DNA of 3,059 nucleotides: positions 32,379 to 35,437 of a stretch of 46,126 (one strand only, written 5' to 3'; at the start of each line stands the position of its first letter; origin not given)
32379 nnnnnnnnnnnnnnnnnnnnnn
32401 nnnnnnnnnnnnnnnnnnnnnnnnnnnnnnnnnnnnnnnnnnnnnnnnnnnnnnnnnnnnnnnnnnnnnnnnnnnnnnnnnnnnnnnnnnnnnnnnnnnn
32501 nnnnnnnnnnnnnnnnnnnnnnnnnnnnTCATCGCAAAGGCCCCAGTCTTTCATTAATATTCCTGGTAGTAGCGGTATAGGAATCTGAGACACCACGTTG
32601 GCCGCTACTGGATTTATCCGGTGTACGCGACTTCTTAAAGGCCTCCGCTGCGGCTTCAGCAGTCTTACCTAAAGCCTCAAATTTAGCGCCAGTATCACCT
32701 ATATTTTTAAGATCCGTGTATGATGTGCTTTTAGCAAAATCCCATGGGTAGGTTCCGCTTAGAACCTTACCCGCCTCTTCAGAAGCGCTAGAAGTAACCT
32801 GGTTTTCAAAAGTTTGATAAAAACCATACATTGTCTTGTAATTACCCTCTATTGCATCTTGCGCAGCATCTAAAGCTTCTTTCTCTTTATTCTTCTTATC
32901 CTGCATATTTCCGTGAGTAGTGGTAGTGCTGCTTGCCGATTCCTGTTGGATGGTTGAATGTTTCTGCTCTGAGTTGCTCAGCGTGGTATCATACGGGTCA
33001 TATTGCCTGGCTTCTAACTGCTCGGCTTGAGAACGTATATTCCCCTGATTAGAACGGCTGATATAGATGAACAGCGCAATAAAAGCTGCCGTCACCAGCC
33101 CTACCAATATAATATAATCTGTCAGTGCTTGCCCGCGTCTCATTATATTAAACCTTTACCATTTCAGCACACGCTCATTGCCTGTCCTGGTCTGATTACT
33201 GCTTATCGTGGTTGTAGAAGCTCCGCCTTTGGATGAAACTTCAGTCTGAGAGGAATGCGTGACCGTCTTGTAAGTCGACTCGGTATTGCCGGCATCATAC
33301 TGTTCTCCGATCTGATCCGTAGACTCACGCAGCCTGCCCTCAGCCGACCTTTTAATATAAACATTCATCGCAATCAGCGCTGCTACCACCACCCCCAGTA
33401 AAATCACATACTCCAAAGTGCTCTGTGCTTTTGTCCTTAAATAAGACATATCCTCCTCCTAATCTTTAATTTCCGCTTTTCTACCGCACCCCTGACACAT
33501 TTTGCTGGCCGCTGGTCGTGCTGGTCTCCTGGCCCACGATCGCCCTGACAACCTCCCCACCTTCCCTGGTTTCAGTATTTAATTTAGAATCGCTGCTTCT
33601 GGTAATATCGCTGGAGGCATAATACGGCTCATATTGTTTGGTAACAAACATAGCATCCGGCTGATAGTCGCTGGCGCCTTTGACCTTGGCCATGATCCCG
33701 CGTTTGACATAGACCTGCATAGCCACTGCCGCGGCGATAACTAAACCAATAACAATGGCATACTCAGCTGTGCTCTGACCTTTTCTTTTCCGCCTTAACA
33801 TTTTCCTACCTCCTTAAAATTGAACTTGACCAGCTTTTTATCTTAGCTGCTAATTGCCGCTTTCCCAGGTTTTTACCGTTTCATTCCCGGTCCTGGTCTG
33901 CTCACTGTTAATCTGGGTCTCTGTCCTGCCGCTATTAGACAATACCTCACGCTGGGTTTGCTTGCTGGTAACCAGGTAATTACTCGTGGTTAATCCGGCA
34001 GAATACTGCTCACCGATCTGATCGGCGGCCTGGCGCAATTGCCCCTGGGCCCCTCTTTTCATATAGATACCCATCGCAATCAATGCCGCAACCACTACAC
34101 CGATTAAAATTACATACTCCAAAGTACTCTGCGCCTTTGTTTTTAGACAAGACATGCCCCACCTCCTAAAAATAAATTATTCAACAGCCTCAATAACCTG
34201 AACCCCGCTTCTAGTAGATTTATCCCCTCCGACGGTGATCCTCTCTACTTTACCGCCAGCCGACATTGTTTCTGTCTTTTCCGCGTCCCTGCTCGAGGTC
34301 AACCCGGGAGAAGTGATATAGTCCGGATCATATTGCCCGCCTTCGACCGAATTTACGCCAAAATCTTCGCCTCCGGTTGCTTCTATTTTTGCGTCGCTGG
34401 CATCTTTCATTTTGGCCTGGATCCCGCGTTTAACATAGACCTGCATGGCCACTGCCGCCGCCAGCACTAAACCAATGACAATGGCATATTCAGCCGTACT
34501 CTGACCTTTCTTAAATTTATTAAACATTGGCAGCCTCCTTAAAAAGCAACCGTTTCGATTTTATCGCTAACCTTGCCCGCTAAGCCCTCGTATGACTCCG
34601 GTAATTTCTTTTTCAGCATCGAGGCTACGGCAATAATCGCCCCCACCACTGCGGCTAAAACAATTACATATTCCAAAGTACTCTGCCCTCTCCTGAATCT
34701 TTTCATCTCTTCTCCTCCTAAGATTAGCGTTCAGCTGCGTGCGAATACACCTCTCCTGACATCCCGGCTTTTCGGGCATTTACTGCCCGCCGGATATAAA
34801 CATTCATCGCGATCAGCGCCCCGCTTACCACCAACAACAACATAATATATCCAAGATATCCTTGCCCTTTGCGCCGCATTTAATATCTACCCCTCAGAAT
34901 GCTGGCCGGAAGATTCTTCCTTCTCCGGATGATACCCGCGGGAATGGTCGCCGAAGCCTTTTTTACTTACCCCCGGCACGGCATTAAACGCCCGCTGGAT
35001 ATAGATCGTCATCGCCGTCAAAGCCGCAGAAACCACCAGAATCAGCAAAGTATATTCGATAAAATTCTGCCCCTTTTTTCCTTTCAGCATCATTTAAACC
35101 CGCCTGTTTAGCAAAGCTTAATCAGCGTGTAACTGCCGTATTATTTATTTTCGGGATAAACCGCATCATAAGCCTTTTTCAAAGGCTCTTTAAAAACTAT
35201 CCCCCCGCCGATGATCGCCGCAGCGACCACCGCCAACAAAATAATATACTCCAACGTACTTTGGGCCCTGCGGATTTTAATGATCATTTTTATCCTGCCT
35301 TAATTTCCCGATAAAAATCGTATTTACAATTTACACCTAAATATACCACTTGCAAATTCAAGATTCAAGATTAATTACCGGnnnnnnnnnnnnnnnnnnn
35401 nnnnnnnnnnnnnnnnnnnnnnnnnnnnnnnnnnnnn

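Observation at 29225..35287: Fourteen consecutive class-III-signal prepilin-like genes in one operon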

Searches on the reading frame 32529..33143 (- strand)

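Call 3: search_protein_families(library=pfam, max_evalue=1, proteins=[window:32529-33143:-])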
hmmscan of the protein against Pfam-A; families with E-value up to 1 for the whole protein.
window:32529-33143:- (204 aa): 3 families
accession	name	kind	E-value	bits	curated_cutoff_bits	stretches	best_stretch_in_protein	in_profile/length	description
PF10112.14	Halogen_Hydrol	-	0.015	15.7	29.8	1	16-70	30-85/191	5-bromo-4-chloroindolyl phosphate hydrolysis protein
PF23958.1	DUF7287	-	0.084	13.9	27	1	2-98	2-94/157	Family of unknown function (DUF7287)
PF17425.8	Arylsulfotran_N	-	0.14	12.7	24.2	1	95-134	46-85/88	Arylsulfotransferase Ig-like domain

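Call 8: search_protein_families(library=ncbifam, max_evalue=1, proteins=[window:32529-33143:-])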
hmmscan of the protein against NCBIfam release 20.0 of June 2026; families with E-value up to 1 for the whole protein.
window:32529-33143:- (204 aa): 2 families
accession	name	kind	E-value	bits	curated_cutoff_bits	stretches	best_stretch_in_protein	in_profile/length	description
TIGR04346.1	DotA_TraY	subfamily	0.013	14.1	100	1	37-195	228-383/656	DotA/TraY family protein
NF050013.1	HpsJ_like_A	equivalog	0.078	12.6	140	1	11-104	80-179/217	HpsJ-like protein, cyanoexosortase A-associated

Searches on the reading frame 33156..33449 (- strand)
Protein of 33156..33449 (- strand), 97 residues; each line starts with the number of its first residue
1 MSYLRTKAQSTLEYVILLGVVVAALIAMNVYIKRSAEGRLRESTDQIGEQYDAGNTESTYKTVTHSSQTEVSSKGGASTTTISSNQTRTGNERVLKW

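Call 3: search_protein_families(library=pfam, max_evalue=1, proteins=[window:33156-33449:-])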
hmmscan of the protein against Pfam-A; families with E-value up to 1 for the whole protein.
window:33156-33449:- (97 aa): 2 families
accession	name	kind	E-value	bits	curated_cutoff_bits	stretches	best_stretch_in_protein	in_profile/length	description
PF04021.17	Class_IIIsignal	-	0.00084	19.7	23.7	1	7-31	2-27/27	Class III signal peptide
PF11694.13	DUF3290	-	0.015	15.7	31.3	1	4-42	8-48/144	Protein of unknown function (DUF3290)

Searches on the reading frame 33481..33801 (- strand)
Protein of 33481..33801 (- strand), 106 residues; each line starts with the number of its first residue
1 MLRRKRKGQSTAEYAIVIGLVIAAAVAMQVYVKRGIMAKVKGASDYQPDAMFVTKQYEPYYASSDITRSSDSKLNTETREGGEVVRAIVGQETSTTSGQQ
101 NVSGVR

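Call 3: search_protein_families(library=pfam, max_evalue=1, proteins=[window:33481-33801:-])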
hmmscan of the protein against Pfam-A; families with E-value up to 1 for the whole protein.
window:33481-33801:- (106 aa): 1 family
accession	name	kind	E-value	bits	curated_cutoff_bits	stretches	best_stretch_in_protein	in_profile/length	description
PF14029.11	DUF4244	-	0.0025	17.6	27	1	4-28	8-30/54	Protein of unknown function (DUF4244)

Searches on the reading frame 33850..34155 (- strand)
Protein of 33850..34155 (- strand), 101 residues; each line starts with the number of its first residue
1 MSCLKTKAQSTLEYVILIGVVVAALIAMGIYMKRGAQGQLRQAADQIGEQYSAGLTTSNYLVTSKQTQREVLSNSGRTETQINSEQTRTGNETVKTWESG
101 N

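Call 3: search_protein_families(library=pfam, max_evalue=1, proteins=[window:33850-34155:-])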
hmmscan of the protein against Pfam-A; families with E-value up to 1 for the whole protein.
window:33850-34155:- (101 aa): 3 families
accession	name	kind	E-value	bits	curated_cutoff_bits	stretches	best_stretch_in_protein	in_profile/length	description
PF04021.17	Class_IIIsignal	-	0.00037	20.8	23.7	1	7-32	2-27/27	Class III signal peptide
PF17988.6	VEGFR-2_TMD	-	0.13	12.2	25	1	10-25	3-18/35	VEGFR-2 Transmembrane domain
PF05961.16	Chordopox_A13L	-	0.22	12.2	24.1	1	15-40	7-32/69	Chordopoxvirus A13L protein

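Call 8: search_protein_families(library=ncbifam, max_evalue=1, proteins=[window:33850-34155:-])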
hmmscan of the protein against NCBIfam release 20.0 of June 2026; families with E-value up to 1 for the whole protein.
window:33850-34155:- (101 aa): 2 families
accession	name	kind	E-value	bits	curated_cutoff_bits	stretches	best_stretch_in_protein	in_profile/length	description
NF047621.1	FlgprotMotXVib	equivalog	0.046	13.2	330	1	18-56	84-123/211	flagellar protein MotX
TIGR04205.1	classIII_w_PIP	hypoth_equivalog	0.37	10.9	65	1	7-34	2-30/67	class III signal peptide domain-containing protein, archaeosortase D/PIP-CTERM system-associated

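Call 35: find_homologous_proteins(query=window:33850-34155:-, max_evalue=0.001)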
Query window:33850-34155:- (101 aa): 271 proteins with E <= 0.001 among 272 candidates; the best 120 are listed.
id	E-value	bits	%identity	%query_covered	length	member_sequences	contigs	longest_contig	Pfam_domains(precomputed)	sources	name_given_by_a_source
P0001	5.5e-56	204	100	100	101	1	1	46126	-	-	-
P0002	2.5e-29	119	60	99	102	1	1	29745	-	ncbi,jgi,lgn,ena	ncbi:MAG: hypothetical protein WCY09_07505 [Candidatus Omnitrophota bacterium]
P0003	6.7e-29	117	60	100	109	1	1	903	-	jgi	jgi:uncharacterized protein (UPF0333 family)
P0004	1.1e-28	117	63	93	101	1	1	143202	-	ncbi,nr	ncbi:MAG: hypothetical protein NTX01_01110 [Candidatus Omnitrophica bacterium]|nr:hypothetical prote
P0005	4.9e-28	115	59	99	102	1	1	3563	-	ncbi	ncbi:MAG: hypothetical protein V1753_12235 [Pseudomonadota bacterium]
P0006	6.4e-28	114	63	96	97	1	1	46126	-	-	-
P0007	1.0e-27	114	61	96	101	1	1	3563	-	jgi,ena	-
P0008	1.1e-27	114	62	97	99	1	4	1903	-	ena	-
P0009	1.9e-27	113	59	99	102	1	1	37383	-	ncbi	-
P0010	2.4e-27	112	60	98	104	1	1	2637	-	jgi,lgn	jgi:uncharacterized protein (UPF0333 family)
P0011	2.5e-27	112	63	93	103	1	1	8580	-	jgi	-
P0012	2.5e-27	112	64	93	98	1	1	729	-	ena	-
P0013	2.8e-27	112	62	93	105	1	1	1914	-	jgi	jgi:hypothetical protein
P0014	3.0e-27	112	64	92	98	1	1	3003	-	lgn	-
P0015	3.4e-27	112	60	98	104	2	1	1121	-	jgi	jgi:hypothetical protein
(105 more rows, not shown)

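Call 43: search_protein_families(library=pfam, alignment_id=A3, max_evalue=0.01)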
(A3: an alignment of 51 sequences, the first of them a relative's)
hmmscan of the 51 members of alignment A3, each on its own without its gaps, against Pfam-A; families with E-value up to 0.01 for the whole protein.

A. member 1, P0001 (101 aa): 1 family
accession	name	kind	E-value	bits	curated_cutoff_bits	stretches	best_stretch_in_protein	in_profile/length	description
PF04021.17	Class_IIIsignal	-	0.00037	20.8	23.7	1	7-32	2-27/27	Class III signal peptide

B. families by the number of members that match (of 51 scanned): 3 families
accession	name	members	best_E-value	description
PF04021.17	Class_IIIsignal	49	0.00019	Class III signal peptide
PF00802.24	Glycoprotein_G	3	0.0024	Pneumovirus attachment glycoprotein G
PF17988.6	VEGFR-2_TMD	3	0.0034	VEGFR-2 Transmembrane domain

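Call 44: predict_structure(alignment_id=A3)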
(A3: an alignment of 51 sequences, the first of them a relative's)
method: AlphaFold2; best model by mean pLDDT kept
length: 101 residues; sequences in the alignment: 51
mean_pLDDT: 70.4   pTM: 0.31
mean pLDDT of the five models: 70.4, 68.1, 64.5, 64.1, 62.0
residues with pLDDT >= 90: 7; 70-90: 40; 50-70: 51; < 50: 3
segments of 3 or more residues with pLDDT < 50: none
pLDDT, mean of each block of 10 residues (from residue 1): 54 84 88 71 67 62 74 75 68 62 41
secondary structure, 60 per line:
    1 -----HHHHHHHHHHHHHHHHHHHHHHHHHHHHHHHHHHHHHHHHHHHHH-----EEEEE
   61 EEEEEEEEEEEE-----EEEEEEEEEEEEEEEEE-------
elements in order: H6-50 E56-72 E78-94

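Call 46: search_solved_structures(query=A3, max_evalue=10, show_alignments=2)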
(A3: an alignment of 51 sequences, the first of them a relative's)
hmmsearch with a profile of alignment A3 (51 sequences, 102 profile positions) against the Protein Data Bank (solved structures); distinct sequences matched with E-value up to 10: 1.
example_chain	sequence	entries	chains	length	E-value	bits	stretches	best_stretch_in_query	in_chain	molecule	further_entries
7w74_A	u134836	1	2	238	1.2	12.6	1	16-39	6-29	Bacteriorhodopsin-like protein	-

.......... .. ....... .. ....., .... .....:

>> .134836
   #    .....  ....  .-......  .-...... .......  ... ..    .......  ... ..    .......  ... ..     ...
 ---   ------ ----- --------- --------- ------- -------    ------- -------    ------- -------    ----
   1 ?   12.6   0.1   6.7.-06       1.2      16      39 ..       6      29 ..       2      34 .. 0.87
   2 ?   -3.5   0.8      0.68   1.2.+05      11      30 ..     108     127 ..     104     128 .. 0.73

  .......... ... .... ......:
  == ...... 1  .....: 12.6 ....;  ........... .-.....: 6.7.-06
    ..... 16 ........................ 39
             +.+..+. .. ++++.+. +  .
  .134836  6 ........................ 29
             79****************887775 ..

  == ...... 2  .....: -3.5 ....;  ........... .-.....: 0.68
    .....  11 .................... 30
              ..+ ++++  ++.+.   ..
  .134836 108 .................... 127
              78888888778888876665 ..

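Call 48: fold_search(model_id=the predicted structure, library=pdb)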
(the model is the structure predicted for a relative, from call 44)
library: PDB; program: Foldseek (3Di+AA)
matches with E <= 10: 561; with E <= 0.001: 0
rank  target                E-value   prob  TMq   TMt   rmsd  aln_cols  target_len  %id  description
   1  7vnn_D                3.5e-01  0.85  0.23  0.05   5.6        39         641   15  Complex structure of Clostridioides difficile enzymatic component (CDTa) and binding component (CDTb) pore with long s (released 2022-10-26)
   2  7vnn_A                3.5e-01  0.23  0.17  0.05   6.2        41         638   20  Complex structure of Clostridioides difficile enzymatic component (CDTa) and binding component (CDTb) pore with long s (released 2022-10-26)
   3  8jc7_A                5.1e-01  0.18  0.17  0.06   6.5        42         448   14  Cryo-EM structure of Vibrio campbellii alpha-hemolysin (released 2023-09-27)
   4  7vnj_A                7.5e-01  0.12  0.15  0.05   6.4        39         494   15  Complex structure of Clostridioides difficile enzymatic component (CDTa) and binding component (CDTb) pore with short  (released 2022-10-26)
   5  6ylx_P                8.0e-01  0.51  0.31  0.19  13.5        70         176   18  pre-60S State NE1 (TAP-Flag-Nop53) (released 2020-07-29)
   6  6t0v_C                8.0e-01  0.44  0.18  0.03  11.4        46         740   24  Bat Influenza A polymerase elongation complex with incoming UTP analogue (complete polymerase) (released 2020-04-15)
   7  6iac_B                8.0e-01  0.15  0.18  0.10   5.8        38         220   26  Portal and tail of native bacteriophage P68 (released 2019-11-06)
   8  8t14_A                8.5e-01  0.60  0.27  0.10   6.0        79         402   10  ADP-bound Bcs1 (C7 symmetrized) (released 2024-06-05)
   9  8ove_BR               9.0e-01  0.51  0.30  0.22  11.7        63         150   17  CRYO-EM STRUCTURE OF TRYPANOSOMA BRUCEI PROCYCLIC FORM 80S RIBOSOME : TB11CS6H1 snoRNA mutant (released 2023-11-29)
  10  3o44_A                9.0e-01  0.25  0.18  0.05   6.6        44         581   14  Crystal Structure of the Vibrio cholerae Cytolysin (HlyA) Heptameric Pore (released 2011-04-20)
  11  4v6w_CP               9.6e-01  0.47  0.30  0.19  12.4        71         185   15  Structure of the D. melanogaster 80S ribosome (released 2014-07-09)
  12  2n2j_MODEL_1_A        9.6e-01  0.23  0.18  0.28  19.1        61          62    8  Solution structure of the EBNA-2 N-terminal Dimerization (END) domain from the Epstein-barr virus (released 2015-06-10)
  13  3gw6_C                9.6e-01  0.15  0.15  0.07   9.2        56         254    9  Intramolecular Chaperone (released 2010-02-02)
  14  3gw6_A                9.6e-01  0.14  0.14  0.07   9.1        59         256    8  Intramolecular Chaperone (released 2010-02-02)
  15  8p8n_QO               1.0e+00  0.41  0.29  0.20  15.5        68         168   19  Mouse RPL39 integrated into the yeast 60S ribosomal subunit (released 2024-06-12)
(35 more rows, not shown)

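Call 56: find_related_loci(query=A3, collection=genome_contigs, flank=9000)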
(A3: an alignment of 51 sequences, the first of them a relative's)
Query A3 (101 aa) in genome_contigs; peptide patterns used: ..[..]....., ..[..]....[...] (x = any residue, [..] = any of these).
99 stretches matched a pattern; 44 encode a relative of the query (tblastn E <= 1e-3); 44 distinct loci.
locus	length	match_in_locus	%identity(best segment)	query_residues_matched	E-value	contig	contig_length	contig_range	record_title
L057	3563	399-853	59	1-100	3e-35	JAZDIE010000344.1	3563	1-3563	MAG: Pseudomonadota bacterium isolate MEGAHIT-group-0.385 k141_5276943, whole genome shotgun sequence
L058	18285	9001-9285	63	1-94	2e-34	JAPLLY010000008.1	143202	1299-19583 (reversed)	MAG: Candidatus Omnitrophota bacterium isolate LacPavin_0419_WC90_MAG_41_16 LacPavin_0419_WC90_scaffold_167253, whole ge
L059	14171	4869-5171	60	1-100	3e-32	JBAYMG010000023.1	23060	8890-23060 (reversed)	MAG: Candidatus Omnitrophota bacterium isolate SO_2016_LW1_34 scaffold02020_LW64-88_2016, whole genome shotgun sequence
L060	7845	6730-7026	59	1-98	1e-31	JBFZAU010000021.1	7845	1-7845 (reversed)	MAG: Candidatus Omnitrophota bacterium isolate PPR_0475 PPR_0475.fa_k121_445382, whole genome shotgun sequence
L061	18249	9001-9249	65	1-83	2e-31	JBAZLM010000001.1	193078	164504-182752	MAG: Candidatus Omnitrophota bacterium isolate SO_2017_LW4_169 scaffold_224_c1_LW137-91_2017, whole genome shotgun seque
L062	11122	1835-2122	60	7-101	3e-31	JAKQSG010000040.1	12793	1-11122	MAG: Candidatus Omnitrophota bacterium isolate USMO_metabat.104 k141_486577, whole genome shotgun sequence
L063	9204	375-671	55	1-98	5e-31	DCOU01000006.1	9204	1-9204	MAG TPA_asm: Candidatus Omnitrophica bacterium UBA1562 UBA1562_contig_25216, whole genome shotgun sequence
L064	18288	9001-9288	58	1-95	5e-31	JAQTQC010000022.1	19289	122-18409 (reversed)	MAG: Candidatus Omnitrophota bacterium isolate STB_130 NODE_6454_length_19289_cov_13.660056_Sandtown_B, whole genome sho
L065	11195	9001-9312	57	1-101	5e-31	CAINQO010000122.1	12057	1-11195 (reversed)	MAG: Candidatus Omnitrophica bacterium isolate AM-2014-D7_bin-608 genome assembly, contig: bin-608:122/123, whole genome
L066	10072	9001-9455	53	1-100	1e-30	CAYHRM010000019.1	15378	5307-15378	MAG TPA_asm: uncultured Planctomycetales bacterium isolate ERP119705_co15_217 genome assembly, contig: NODE_4134_length_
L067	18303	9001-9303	56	1-100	3e-30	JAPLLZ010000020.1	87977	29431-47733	MAG: Candidatus Omnitrophota bacterium isolate LacPavin_0419_WC90_MAG_39_8 LacPavin_0419_WC90_scaffold_476012, whole gen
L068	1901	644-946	55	1-100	2e-29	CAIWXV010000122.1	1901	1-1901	MAG: uncultured Dehalococcoidia bacterium isolate AlinenSediments_bin-3940 genome assembly, contig: bin-3940:122/149, wh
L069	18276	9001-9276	60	7-97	7e-29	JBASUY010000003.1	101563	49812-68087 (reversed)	MAG: Candidatus Omnitrophota bacterium isolate MFD13470_ilm_asm_bin9 k127_25066, whole genome shotgun sequence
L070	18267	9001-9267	63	6-94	6e-29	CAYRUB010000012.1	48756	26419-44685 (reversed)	MAG TPA_asm: uncultured Planctomycetales bacterium isolate binchicken_co220_28 genome assembly, contig: NODE_351_length_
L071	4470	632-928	55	5-99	1e-28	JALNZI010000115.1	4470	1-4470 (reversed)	MAG: Candidatus Omnitrophota bacterium isolate SO_2017_LW1 bin 10 NODE_22507_length_4470_cov_1.278149_LW64-88_2017, whol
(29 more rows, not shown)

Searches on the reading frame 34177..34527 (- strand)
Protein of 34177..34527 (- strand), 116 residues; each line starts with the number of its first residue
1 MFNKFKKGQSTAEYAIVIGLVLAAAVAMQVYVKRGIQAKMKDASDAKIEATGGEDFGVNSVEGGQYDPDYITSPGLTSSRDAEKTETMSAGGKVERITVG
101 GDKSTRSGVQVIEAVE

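Call 3: search_protein_families(library=pfam, max_evalue=1, proteins=[window:34177-34527:-])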
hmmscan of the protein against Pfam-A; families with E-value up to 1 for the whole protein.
window:34177-34527:- (116 aa): 1 family
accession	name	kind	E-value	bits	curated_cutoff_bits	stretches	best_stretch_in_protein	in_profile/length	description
PF14029.11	DUF4244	-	0.009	15.8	27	1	7-28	11-30/54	Protein of unknown function (DUF4244)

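Call 8: search_protein_families(library=ncbifam, max_evalue=1, proteins=[window:34177-34527:-])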
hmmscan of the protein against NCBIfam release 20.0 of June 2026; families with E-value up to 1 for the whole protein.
window:34177-34527:- (116 aa): 2 families
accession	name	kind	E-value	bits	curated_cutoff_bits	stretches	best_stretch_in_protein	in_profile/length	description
TIGR02441.1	fa_ox_alpha_mit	equivalog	0.02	13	964.65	1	3-50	326-373/737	fatty acid oxidation complex subunit alpha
NF033796.1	selen_YedE_FdhT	exception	0.077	12.1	350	1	5-59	245-296/387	selenium metabolism membrane protein YedE/FdhT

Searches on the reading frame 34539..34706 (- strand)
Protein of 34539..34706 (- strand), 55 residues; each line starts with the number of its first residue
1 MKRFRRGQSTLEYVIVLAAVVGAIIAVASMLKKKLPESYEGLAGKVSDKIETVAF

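Call 3: search_protein_families(library=pfam, max_evalue=1, proteins=[window:34539-34706:-])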
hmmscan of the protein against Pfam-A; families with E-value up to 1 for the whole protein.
window:34539-34706:- (55 aa): 3 families
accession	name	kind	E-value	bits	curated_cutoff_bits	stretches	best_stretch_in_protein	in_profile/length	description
PF04021.17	Class_IIIsignal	-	0.0018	18.6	23.7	1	5-30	1-26/27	Class III signal peptide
PF01917.21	Arch_flagellin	-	0.039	14.7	29.5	1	14-53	15-54/162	Archaebacterial flagellin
PF23810.1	DUF7182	-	0.084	13.3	27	1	2-30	24-52/62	Family of unknown function (DUF7182)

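Call 8: search_protein_families(library=ncbifam, max_evalue=1, proteins=[window:34539-34706:-])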
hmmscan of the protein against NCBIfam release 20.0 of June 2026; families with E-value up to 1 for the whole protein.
window:34539-34706:- (55 aa): 1 family
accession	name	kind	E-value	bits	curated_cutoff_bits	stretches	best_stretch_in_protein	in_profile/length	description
NF045534.1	small_EYxxD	equivalog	0.043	13.5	29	1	16-28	11-23/37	EYxxD motif small membrane protein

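Call 83: find_homologous_proteins(query=window:34539-34706:-, max_evalue=0.001)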
Query window:34539-34706:- (55 aa): 33 proteins with E <= 0.001 among 33 candidates.
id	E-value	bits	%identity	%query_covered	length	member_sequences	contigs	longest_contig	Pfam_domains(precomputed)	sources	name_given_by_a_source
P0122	2.1e-25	104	100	100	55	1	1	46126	-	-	-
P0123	9.3e-16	74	75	100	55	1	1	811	-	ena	-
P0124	1.8e-14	70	67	100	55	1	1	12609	-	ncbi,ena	-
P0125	2.7e-14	69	71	100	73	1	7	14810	-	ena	-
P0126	2.2e-13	67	67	100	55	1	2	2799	-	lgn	-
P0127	6.6e-13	65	67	100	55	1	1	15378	-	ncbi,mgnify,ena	mgnify:CR=1 FL=1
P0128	4.8e-12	62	65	100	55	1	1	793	PF04021.18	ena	-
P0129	4.9e-12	62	65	100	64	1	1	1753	-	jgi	-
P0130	6.7e-12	62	66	96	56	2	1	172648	-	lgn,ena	-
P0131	7.4e-12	62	58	100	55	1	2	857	-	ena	-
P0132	1.1e-11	61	66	100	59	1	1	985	PF04021.18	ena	-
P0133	1.4e-11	61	66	100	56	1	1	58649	PF04021.18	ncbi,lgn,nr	ncbi:MAG: class III signal peptide-containing protein [Candidatus Omnitrophota bacterium]|nr:class I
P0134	2.4e-11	60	64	100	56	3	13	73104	-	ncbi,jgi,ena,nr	ncbi:MAG: hypothetical protein M0R17_14705 [Candidatus Omnitrophica bacterium]|jgi:Flp pilus assembl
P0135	4.7e-11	59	64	100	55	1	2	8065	-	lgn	-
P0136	4.8e-11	59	64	100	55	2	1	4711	-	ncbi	-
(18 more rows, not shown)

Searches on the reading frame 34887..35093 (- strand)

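Call 3: search_protein_families(library=pfam, max_evalue=1, proteins=[window:34887-35093:-])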
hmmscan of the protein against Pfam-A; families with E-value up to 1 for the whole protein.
window:34887-35093:- (68 aa): 1 family
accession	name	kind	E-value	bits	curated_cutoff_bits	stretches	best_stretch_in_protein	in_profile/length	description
PF11779.13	SPT_ssu-like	-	0.21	11.7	29.8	1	11-34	26-49/54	Small subunit of serine palmitoyltransferase-like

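Call 8: search_protein_families(library=ncbifam, max_evalue=1, proteins=[window:34887-35093:-])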
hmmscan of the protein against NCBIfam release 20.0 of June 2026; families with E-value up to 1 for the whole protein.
window:34887-35093:- (68 aa): 0 families

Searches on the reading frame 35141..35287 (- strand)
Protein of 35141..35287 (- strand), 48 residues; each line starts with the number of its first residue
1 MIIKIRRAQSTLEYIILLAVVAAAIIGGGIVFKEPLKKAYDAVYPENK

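Call 3: search_protein_families(library=pfam, max_evalue=1, proteins=[window:35141-35287:-])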
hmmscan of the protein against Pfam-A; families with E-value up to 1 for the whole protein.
window:35141-35287:- (48 aa): 1 family
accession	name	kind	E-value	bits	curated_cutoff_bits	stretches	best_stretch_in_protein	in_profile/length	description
PF04021.17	Class_IIIsignal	-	0.00076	19.8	23.7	1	6-26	1-21/27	Class III signal peptide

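Call 8: search_protein_families(library=ncbifam, max_evalue=1, proteins=[window:35141-35287:-])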
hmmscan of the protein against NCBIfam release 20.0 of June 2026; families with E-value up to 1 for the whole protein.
window:35141-35287:- (48 aa): 1 family
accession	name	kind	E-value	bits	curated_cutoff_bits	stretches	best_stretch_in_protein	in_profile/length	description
TIGR04205.1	classIII_w_PIP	hypoth_equivalog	0.075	13.1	65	1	7-27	2-24/67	class III signal peptide domain-containing protein, archaeosortase D/PIP-CTERM system-associated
